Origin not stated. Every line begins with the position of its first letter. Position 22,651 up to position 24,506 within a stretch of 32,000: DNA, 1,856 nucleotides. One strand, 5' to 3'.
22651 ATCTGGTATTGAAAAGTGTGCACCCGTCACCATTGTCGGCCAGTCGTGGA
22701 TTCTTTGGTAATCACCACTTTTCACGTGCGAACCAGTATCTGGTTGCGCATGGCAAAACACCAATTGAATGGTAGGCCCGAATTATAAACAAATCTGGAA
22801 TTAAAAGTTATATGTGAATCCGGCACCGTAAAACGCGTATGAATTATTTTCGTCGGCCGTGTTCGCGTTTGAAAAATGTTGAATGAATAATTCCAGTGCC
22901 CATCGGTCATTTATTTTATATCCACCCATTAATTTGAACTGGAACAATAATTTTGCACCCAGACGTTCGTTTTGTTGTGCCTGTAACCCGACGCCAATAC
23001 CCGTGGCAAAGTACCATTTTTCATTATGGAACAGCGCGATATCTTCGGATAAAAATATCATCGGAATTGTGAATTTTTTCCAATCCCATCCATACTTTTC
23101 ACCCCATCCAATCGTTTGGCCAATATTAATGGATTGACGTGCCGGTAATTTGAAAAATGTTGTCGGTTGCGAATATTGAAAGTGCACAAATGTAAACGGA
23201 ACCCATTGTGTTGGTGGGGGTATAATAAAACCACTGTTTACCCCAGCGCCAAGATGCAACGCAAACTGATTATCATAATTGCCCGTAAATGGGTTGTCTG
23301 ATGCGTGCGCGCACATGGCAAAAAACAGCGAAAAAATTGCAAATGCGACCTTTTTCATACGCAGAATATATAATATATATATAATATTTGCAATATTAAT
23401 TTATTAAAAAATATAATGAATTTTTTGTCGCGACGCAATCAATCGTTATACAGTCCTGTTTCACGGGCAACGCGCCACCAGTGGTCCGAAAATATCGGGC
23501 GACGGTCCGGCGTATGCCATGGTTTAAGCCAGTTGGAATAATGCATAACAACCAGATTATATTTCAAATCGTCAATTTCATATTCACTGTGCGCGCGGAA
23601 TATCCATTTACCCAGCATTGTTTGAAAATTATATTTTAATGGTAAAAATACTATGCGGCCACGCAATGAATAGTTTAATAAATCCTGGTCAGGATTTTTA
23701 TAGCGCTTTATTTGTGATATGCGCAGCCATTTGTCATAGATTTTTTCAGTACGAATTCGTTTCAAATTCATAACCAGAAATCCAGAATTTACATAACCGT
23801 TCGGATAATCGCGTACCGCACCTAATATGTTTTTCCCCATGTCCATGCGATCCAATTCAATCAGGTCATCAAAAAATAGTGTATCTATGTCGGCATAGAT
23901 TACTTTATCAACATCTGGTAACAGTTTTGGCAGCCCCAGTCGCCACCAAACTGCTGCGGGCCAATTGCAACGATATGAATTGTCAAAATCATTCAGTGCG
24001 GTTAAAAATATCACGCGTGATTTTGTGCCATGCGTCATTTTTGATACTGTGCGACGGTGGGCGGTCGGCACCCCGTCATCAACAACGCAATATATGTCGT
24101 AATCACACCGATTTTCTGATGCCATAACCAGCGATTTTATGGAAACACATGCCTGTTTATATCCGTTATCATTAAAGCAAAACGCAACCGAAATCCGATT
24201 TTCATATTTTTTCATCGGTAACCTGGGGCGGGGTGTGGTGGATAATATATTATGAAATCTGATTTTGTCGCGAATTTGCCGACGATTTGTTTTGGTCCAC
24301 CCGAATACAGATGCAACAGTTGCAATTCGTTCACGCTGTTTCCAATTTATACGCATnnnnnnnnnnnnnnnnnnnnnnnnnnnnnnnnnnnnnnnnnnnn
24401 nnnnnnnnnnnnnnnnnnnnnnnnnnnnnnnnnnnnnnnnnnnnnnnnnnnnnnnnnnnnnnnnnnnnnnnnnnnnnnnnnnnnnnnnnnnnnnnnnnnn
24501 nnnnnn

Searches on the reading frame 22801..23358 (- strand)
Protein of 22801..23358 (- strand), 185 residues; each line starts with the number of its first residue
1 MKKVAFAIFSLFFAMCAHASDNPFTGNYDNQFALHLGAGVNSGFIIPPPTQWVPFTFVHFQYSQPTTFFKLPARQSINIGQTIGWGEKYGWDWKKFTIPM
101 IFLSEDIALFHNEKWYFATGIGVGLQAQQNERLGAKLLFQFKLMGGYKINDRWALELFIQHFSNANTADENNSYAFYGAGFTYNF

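Call 8: search_protein_families(library=pfam, proteins=[window:22801-23358:-])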
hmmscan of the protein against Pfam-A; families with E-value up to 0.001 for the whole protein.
window:22801-23358:- (185 aa): 1 family
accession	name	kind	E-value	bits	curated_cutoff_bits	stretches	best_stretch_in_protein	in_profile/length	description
PF09411.16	PagL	-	3.9e-10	40.4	23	1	108-184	54-136/136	Lipid A 3-O-deacylase (PagL)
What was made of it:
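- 22801..23358 (-): PagL-like lipid A deacylase ORF, probably co-transcribed with GT8. Pfam PF09411, E 4e-10 (call 8).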

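Call 9: search_protein_families(library=ncbifam, proteins=[window:22801-23358:-])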
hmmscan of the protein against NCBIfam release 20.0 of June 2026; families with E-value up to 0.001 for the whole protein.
window:22801-23358:- (185 aa): 0 families

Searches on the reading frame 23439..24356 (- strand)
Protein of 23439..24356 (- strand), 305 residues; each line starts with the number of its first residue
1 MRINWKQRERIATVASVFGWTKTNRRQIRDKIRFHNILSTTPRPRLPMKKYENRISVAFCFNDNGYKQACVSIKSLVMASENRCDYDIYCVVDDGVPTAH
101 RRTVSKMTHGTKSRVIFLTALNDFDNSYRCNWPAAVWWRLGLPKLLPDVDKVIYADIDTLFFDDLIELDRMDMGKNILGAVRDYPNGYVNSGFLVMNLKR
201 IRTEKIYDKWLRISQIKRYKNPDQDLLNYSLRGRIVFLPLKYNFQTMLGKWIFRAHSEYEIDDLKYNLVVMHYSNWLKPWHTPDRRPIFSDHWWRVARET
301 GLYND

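Call 8: search_protein_families(library=pfam, proteins=[window:23439-24356:-])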
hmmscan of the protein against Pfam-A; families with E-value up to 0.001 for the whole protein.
window:23439-24356:- (305 aa): 1 family
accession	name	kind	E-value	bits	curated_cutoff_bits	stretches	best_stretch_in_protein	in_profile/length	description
PF01501.26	Glyco_transf_8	-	7.4e-30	104.8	24.3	1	57-281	2-250/253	Glycosyl transferase family 8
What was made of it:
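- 23439..24367 (-): Regulated gene: RBS AGGGGG (24367-24362), ATG at 24356, GT8 glycosyltransferase of 305 aa. Pfam PF01501, E 7e-30 (call 8).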

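Call 9: search_protein_families(library=ncbifam, proteins=[window:23439-24356:-])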
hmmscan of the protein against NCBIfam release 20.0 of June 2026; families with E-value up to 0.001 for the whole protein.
window:23439-24356:- (305 aa): 1 family
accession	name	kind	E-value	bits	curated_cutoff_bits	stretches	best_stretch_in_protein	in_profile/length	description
NF011718.0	PRK15171.1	equivalog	2.4e-13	49.9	461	1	183-282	175-274/337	lipopolysaccharide 3-alpha-galactosyltransferase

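Call 38: find_homologous_proteins(query=window:23439-24356:-, max_evalue=1e-20)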
Query window:23439-24356:- (305 aa): 107 proteins with E <= 1e-20 among 558 candidates.
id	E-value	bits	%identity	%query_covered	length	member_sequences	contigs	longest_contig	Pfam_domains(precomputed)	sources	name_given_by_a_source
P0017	4.5e-210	715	99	100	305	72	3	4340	PF01501.27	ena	-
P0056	5.1e-177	606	100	85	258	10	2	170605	PF01501.27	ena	-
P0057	1.3e-154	533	72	99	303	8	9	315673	PF01501.27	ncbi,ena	-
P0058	2.3e-145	502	69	99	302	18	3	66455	PF01501.27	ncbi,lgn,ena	-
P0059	1.2e-130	454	62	99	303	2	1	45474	PF01501.27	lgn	-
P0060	1.1e-127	444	62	98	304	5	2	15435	PF01501.27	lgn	-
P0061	1.9e-127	443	60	100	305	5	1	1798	PF01501.27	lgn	-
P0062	2.3e-127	443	62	100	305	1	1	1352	PF01501.27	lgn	-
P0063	9.8e-126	438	59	99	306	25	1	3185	PF01501.27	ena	-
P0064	1.2e-122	428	60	99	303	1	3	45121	PF01501.27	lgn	-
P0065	1.2e-122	427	60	99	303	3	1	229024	PF01501.27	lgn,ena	-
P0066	5.7e-122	425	59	99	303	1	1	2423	PF01501.27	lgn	-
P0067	5.8e-122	425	60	99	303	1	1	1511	PF01501.27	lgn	-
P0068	1.3e-121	424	58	99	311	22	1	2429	PF01501.27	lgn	-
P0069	3.3e-121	423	57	98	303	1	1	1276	PF01501.27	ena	-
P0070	4.2e-119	416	57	100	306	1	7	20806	PF01501.27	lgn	-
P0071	4.3e-118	413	57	99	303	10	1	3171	PF01501.27,PF03407.23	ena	-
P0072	1.7e-116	407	55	99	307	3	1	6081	PF01501.27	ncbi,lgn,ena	-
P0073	3.2e-116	406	55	99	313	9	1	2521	PF01501.27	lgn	-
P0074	5.0e-113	396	55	99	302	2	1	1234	PF01501.27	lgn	-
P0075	5.8e-113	396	53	99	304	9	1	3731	PF01501.27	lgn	-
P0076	2.6e-112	394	56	98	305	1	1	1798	PF01501.27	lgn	-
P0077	4.8e-111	389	54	100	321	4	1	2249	PF01501.27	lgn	-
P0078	6.0e-111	389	52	99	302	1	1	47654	PF01501.27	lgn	-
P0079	3.1e-110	387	55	98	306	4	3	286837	PF01501.27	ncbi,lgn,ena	-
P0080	1.4e-109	385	55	97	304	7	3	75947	PF01501.27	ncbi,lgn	-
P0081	2.0e-109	384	56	98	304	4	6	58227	PF01501.27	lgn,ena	-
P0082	1.2e-108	382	55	96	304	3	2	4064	PF01501.27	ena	-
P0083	7.5e-108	379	55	98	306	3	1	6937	PF01501.27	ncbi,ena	-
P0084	4.3e-107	376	54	98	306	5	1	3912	PF01501.27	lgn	-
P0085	3.2e-106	374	55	98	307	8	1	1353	PF01501.27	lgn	-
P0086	8.4e-106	372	54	98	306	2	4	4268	PF01501.27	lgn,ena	-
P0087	1.9e-105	371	53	98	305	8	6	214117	PF01501.27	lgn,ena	-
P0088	2.4e-105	371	52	98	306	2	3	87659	PF01501.27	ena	-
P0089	2.9e-105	370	53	97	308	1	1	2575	PF01501.27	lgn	-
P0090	3.5e-105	370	54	98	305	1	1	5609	PF01501.27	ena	-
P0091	4.6e-105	370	55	98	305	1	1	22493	PF01501.27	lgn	-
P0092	9.6e-105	369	53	98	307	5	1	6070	PF01501.27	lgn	-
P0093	4.0e-104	367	53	98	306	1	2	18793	PF01501.27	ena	-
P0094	4.1e-104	367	60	82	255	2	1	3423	PF01501.27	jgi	-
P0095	4.4e-104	367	52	98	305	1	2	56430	PF01501.27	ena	-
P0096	6.5e-104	366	53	98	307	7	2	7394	PF01501.27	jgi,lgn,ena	-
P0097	2.8e-103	364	52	98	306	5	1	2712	PF01501.27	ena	-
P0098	2.9e-103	364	52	98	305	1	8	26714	PF01501.27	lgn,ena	-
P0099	3.5e-103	364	54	97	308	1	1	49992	PF01501.27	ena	-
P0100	7.3e-103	363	52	98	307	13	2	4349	PF01501.27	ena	-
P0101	3.5e-102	360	51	98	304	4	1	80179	PF01501.27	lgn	-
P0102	5.0e-102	360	52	98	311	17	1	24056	PF01501.27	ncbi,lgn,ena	-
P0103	5.2e-102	360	52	98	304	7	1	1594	PF01501.27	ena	-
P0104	6.2e-102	359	51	99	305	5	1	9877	PF01501.27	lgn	-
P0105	7.9e-102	359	52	98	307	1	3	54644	PF01501.27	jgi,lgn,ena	-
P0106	1.1e-101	359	51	98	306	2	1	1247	PF01501.27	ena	-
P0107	1.6e-101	358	53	93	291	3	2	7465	PF01501.27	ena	-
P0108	1.9e-101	358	53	97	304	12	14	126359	PF01501.27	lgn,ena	-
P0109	2.4e-101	358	51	98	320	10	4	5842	PF01501.27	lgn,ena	-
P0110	2.4e-101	358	52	98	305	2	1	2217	PF01501.27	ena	-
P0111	2.8e-101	357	51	98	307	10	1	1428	PF01501.27,PF18404.8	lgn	-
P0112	7.0e-101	356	52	98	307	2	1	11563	PF01501.27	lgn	-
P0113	1.0e-100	355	51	98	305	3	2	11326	PF01501.27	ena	-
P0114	1.1e-100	355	52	98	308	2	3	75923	PF01501.27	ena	-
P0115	1.4e-100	355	51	98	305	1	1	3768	PF01501.27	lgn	-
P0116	1.5e-100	355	53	97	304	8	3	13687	PF01501.27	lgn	-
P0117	2.4e-100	354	50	99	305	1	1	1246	PF01501.27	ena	-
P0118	4.3e-100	353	52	97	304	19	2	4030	PF01501.27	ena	-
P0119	5.6e-100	353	51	98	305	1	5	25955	PF01501.27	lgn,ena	-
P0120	6.7e-100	353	51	98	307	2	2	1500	PF01501.27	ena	-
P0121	8.0e-100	353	51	98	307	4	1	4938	PF01501.27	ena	-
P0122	8.2e-100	352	51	98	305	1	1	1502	PF01501.27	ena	-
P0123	9.3e-100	352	49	99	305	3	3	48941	PF01501.27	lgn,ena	-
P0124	9.9e-100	352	53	97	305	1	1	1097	PF01501.27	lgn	-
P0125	1.2e-99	352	51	98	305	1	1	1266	PF01501.27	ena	-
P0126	1.3e-99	352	51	97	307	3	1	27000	PF01501.27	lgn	-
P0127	1.4e-99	352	48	99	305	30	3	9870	PF01501.27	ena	-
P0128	3.7e-99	350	51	98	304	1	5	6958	PF01501.27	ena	-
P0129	5.7e-99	350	51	98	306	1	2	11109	PF01501.27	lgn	-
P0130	6.4e-99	350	49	99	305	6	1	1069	PF01501.27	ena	-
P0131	9.0e-99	349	50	99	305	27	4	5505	PF01501.27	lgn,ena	-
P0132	1.0e-98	349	51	99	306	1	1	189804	PF01501.27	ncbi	-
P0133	1.4e-98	348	51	98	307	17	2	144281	PF01501.27,PF18404.8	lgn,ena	-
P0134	2.9e-98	347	49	97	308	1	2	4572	PF01501.27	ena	-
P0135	3.6e-98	347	50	98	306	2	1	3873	PF01501.27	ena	-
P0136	7.8e-98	346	49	98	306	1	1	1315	PF01501.27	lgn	-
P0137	2.2e-97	345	49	98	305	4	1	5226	PF01501.27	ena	-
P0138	3.7e-97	344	51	98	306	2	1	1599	PF01501.27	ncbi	-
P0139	4.9e-97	343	49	98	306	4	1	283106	PF01501.27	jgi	jgi:lipopolysaccharide biosynthesis glycosyltransferase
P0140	5.2e-97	343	49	98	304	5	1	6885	PF01501.27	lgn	-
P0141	1.0e-96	342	50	98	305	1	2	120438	PF01501.27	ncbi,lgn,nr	ncbi:MAG: glycosyltransferase family 8 protein [Proteobacteria bacterium]|nr:glycosyltransferase fam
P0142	2.5e-96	341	48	99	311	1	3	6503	PF01501.27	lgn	-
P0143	1.2e-95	339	47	99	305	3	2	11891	PF01501.27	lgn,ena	-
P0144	2.0e-95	338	51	98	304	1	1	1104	PF01501.27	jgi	-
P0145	2.0e-95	338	50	93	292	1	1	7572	PF01501.27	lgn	-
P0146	2.1e-95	338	50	98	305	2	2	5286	PF01501.27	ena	-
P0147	2.9e-95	338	51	95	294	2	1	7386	PF01501.27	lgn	-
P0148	2.9e-95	338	48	98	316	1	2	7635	PF01501.27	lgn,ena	-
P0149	4.0e-95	337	48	98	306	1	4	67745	PF01501.27,PF18404.8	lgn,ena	-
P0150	5.6e-95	337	49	98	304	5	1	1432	PF01501.27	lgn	-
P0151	2.2e-94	335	52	96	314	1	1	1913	PF01501.27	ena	-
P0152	3.2e-94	334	50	98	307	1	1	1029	PF01501.27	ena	-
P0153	3.8e-94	334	49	98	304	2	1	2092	PF01501.27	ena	-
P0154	3.2e-93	331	49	98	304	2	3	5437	PF01501.27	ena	-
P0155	1.3e-92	329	49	98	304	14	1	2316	PF01501.27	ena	-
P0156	5.0e-86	307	53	84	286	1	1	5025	PF01501.27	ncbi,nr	ncbi:MAG: glycosyltransferase family 8 protein, partial [Alphaproteobacteria bacterium]|nr:glycosylt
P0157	1.7e-82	296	56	77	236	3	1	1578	PF01501.27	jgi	-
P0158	1.3e-76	276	69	53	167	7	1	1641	PF01501.27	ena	-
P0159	2.2e-68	249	56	64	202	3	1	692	PF01501.27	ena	-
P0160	4.6e-60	222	44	87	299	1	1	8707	PF01501.27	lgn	-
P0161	5.4e-42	163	42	66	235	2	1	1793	PF01501.27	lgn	-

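Call 39: find_encoding_contigs(protein=P0059, flank=10000, max_places=1)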
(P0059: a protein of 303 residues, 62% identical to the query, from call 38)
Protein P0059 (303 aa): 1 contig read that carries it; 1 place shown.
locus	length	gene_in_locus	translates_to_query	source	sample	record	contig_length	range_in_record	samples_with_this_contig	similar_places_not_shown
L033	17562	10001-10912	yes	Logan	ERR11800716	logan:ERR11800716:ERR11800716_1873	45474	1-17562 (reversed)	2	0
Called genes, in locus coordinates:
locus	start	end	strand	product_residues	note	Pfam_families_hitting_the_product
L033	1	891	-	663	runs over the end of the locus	PF00270:DEAD (weak), PF04851:ResIII, PF17757:UvrB_inter, PF27431:UvrB_3rd, PF00271:Helicase_C, PF12344:UvrB, PF02151:UVR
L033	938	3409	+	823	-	PF05170:AsmA (faint)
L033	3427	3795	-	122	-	-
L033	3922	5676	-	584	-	PF01336:tRNA_anti-codon, PF00152:tRNA-synt_2, PF02938:GAD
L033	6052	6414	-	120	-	-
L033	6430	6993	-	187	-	-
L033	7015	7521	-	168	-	-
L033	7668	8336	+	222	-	PF01022:HTH_5 (weak), PF12802:MarR_2 (faint), PF12840:HTH_20 (faint), PF13463:HTH_27 (faint), PF24270:HTH_Cmi2_C (faint), PF01978:TrmB (faint), PF24034:DUF7343 (faint), PF01022:HTH_5 (weak)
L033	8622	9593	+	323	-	-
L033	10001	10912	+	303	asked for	PF01501:Glyco_transf_8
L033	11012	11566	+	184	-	PF09411:PagL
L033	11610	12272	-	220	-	PF03167:UDG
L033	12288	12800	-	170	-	-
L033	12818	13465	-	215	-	-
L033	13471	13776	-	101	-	-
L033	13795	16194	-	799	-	PF02518:HATPase_c, PF00204:DNA_gyraseB, PF01751:Toprim, PF00986:DNA_gyraseB_C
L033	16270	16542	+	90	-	-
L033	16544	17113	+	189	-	-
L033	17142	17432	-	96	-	-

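Call 40: find_encoding_contigs(protein=P0078, flank=10000, max_places=1)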
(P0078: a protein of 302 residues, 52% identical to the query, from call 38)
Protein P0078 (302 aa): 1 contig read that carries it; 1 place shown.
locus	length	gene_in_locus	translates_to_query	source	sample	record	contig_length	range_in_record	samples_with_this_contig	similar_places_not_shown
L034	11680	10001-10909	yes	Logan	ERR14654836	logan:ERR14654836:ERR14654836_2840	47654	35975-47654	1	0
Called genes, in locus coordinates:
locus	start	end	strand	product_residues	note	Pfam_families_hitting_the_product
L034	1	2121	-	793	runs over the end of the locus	PF03144:GTP_EFTU_D2 (faint), PF04760:IF2_N, PF00009:GTP_EFTU, PF00071:Ras (weak), PF01926:MMR_HSR1, PF02421:FeoB_N (weak), PF22042:EF-G_D2, PF11987:IF-2, +1 more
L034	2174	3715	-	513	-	PF08529:NusA_N, PF00575:S1 (weak), PF13184:KH_NusA_1st, PF26594:KH_NusA_2nd, PF14520:HHH_5 (faint)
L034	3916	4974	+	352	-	PF03739:LptF_LptG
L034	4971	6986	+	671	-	PF04453:LptD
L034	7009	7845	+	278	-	-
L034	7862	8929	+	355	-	PF21016:RlmN_N, PF04055:Radical_SAM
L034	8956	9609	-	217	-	PF03006:HlyIII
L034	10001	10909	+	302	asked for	PF01501:Glyco_transf_8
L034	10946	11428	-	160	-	-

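Call 41: find_encoding_contigs(protein=P0123, flank=10000, max_places=1)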
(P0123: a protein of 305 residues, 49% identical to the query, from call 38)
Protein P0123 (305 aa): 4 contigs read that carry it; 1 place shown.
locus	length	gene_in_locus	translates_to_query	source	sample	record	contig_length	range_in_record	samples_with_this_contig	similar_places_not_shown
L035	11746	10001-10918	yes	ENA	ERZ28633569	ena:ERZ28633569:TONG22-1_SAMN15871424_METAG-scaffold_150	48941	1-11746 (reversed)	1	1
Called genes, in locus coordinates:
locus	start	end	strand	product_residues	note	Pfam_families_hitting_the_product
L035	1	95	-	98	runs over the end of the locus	PF02699:YajC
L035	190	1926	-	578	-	PF02518:HATPase_c, PF13589:HATPase_c_3, PF01119:DNA_mis_repair, PF08676:MutL_C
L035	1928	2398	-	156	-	PF03449:GreA_GreB_N, PF01272:GreA_GreB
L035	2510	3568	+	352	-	PF03739:LptF_LptG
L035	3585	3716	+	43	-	-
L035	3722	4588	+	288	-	PF02899:Phage_int_SAM_1, PF00589:Phage_integrase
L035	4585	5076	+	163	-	PF00226:DnaJ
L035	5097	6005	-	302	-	PF01946:Thi4 (faint), PF03486:HI0933_like (faint), PF07992:Pyr_redox_2, PF12831:FAD_oxidored (weak), PF13738:Pyr_redox_3, PF00070:Pyr_redox (weak)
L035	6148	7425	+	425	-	PF02403:Seryl_tRNA_N, PF00587:tRNA-synt_2b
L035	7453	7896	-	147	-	-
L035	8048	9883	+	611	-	PF00009:GTP_EFTU, PF22042:EF-G_D2 (weak), PF03144:GTP_EFTU_D2, PF00679:EFG_C, PF21018:BipA_C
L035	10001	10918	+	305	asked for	PF01501:Glyco_transf_8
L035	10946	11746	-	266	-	?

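Call 42: find_encoding_contigs(protein=P0149, flank=10000, max_places=1)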
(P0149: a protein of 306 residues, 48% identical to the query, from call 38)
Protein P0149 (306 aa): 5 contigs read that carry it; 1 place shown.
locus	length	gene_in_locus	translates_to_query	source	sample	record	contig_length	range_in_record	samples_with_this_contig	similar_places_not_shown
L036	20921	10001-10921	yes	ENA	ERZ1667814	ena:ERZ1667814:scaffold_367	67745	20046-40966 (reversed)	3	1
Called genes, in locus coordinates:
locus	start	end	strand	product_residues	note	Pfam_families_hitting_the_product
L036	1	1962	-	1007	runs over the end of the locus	PF00873:ACR_tran, PF03176:MMPL (weak)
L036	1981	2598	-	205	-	-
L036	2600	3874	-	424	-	PF02321:OEP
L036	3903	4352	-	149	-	PF01047:MarR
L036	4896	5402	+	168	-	-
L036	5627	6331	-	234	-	-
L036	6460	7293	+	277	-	PF00069:Pkinase (weak)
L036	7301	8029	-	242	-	-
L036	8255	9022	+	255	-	-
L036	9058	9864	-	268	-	-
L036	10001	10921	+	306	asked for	PF01501:Glyco_transf_8, PF18404:Glyco_transf_24 (weak)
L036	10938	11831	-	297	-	-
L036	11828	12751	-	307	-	-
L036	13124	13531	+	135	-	-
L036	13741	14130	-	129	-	PF13411:MerR_1, PF00376:MerR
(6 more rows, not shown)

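Call 43: find_encoding_contigs(protein=P0160, flank=10000, max_places=1)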
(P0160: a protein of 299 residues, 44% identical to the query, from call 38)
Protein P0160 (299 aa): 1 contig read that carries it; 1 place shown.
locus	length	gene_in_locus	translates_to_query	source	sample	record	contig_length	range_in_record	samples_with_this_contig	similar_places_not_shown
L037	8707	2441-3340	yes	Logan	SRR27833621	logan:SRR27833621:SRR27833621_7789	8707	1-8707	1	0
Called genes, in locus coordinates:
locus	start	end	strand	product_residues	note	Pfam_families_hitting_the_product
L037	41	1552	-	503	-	PF00772:DnaB, PF13481:AAA_25, PF03796:DnaB_C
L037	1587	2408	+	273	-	PF17289:Terminase_6C (weak), PF22530:Terminase-T7_RNaseH-like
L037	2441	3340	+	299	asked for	PF01501:Glyco_transf_8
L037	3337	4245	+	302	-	PF01501:Glyco_transf_8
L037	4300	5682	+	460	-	PF12236:Head-tail_con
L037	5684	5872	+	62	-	PF25181:Phage_Bbp19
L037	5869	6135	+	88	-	-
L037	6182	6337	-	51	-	-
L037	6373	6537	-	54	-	-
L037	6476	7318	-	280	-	-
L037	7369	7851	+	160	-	PF06835:LptC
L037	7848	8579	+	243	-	PF00005:ABC_tran, PF13304:AAA_21 (faint)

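Call 59: search_protein_families(library=pfam, proteins=[L033:17142-17432:-, L033:8622-9593:+, L033:16544-17113:+, L033:16270-16542:+], max_evalue=0.01)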
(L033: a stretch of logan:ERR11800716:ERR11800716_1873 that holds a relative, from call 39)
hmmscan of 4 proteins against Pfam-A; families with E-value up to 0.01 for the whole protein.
L033:17142-17432:- (96 aa): 0 families

L033:8622-9593:+ (323 aa): 0 families

L033:16544-17113:+ (189 aa): 0 families

L033:16270-16542:+ (90 aa): 0 families

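Call 66: find_encoding_contigs(protein=P0079, flank=10000, max_places=1)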
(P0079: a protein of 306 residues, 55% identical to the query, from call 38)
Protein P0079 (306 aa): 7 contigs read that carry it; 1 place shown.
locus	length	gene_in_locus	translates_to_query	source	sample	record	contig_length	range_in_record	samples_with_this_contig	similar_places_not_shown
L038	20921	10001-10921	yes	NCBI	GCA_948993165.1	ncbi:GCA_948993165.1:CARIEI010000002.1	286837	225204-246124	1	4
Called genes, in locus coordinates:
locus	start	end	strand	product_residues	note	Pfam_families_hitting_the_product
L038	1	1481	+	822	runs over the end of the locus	PF05170:AsmA (faint)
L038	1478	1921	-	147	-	-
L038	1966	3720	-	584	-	PF01336:tRNA_anti-codon, PF00152:tRNA-synt_2, PF02938:GAD (weak)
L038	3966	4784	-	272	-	-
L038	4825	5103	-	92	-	-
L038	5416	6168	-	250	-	-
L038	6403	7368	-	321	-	PF01501:Glyco_transf_8, PF18404:Glyco_transf_24 (weak)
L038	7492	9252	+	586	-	PF00664:ABC_membrane, PF02463:SMC_N (weak), PF00005:ABC_tran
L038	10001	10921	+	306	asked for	PF01501:Glyco_transf_8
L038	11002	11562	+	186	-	PF09411:PagL (weak)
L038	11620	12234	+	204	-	-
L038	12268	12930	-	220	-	PF03167:UDG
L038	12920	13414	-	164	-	-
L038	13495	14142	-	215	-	-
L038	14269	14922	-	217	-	-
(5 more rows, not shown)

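Call 67: find_encoding_contigs(protein=P0087, flank=10000, max_places=1)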
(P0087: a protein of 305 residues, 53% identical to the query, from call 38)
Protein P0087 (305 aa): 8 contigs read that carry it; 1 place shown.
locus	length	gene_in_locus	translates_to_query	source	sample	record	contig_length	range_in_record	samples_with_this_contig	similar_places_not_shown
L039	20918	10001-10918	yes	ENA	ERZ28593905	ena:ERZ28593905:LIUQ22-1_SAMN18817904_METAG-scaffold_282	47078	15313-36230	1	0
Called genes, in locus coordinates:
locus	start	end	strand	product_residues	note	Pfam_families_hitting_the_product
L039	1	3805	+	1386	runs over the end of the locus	PF19202:DUF5874 (faint), PF27417:BigA_3rd (weak)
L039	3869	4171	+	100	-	-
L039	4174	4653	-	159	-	-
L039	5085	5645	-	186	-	-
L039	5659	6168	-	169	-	-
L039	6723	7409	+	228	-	PF18760:ART-PolyVal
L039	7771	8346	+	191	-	PF13302:Acetyltransf_3, PF00583:Acetyltransf_1, PF13420:Acetyltransf_4 (weak)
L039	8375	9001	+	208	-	PF12146:Hydrolase_4 (faint)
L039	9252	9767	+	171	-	-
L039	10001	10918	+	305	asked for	PF01501:Glyco_transf_8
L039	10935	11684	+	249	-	-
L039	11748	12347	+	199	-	-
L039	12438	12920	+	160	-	PF07719:TPR_2 (weak), PF13181:TPR_8 (faint)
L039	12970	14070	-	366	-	PF01170:UPF0020 (faint), PF01555:N6_N4_Mtase, PF18755:RAMA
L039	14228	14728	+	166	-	PF22811:Zn_ribbon_NrdR, PF03477:ATP-cone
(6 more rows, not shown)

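Call 68: find_encoding_contigs(protein=P0101, flank=10000, max_places=1)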
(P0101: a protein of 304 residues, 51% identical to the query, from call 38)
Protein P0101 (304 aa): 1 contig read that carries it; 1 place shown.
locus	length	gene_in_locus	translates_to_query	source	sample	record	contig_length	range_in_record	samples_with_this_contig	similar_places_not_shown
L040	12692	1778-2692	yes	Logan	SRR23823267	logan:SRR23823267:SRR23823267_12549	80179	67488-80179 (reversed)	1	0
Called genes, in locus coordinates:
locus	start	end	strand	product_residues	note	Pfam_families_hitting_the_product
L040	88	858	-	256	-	PF01261:AP_endonuc_2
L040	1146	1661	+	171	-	PF00583:Acetyltransf_1 (weak)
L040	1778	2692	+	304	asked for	PF01501:Glyco_transf_8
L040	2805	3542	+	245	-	-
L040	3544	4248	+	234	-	PF01636:APH (faint)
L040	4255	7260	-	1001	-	-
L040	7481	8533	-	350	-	-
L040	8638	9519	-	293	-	PF18588:WcbI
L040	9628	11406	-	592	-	PF22895:DUF7024 (weak)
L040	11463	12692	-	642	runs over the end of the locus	PF00535:Glycos_transf_2, PF10111:Glyco_tranf_2_2, PF22895:DUF7024 (faint)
